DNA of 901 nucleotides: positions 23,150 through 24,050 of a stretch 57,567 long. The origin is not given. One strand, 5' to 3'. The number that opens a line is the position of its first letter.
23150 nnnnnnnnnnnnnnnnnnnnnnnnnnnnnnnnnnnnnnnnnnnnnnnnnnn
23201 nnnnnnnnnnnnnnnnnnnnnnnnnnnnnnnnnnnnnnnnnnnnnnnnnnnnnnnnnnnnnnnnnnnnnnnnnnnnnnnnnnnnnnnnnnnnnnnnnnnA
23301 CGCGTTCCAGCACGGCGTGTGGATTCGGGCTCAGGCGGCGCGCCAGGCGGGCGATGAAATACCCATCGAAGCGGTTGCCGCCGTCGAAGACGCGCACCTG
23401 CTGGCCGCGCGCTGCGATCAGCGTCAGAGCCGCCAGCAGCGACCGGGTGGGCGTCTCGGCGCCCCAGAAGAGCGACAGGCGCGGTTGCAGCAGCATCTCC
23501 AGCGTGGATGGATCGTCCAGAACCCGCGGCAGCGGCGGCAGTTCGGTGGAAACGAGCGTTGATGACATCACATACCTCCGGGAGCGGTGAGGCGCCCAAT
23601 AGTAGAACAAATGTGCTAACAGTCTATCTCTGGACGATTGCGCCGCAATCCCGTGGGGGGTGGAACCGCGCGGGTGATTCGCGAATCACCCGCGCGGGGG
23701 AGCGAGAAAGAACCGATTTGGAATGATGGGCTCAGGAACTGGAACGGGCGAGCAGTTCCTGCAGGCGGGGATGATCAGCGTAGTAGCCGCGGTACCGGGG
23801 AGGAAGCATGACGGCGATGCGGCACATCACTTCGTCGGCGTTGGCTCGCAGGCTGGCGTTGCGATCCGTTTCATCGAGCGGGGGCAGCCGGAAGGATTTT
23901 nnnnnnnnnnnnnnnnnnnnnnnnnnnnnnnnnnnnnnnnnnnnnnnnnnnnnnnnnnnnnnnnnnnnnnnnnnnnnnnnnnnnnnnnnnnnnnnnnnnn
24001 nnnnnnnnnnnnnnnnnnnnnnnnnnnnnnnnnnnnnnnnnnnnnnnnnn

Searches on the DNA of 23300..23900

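Call 39: search_rna_families(source=window, start=23300, end=23900, threshold=evalue, max_evalue=5)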
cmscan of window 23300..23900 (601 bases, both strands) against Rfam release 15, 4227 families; matches with E-value up to 5: 3.
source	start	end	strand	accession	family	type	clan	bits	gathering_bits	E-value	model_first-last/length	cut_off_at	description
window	23651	23699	+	RF02829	Scr4115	Gene; sRNA;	-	19.6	58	4.6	1-109/109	no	Streptomyces RNA 4115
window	23382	23460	-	RF04126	mir-9198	Gene; miRNA;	-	19.2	92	0.82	1-79/79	no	mir-9198 microRNA precursor family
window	23389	23470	+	RF02531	NRF2_IRES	Cis-reg; IRES;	-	18.3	50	2.2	1-128/128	no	Nrf2 internal ribosome entry site (IRES)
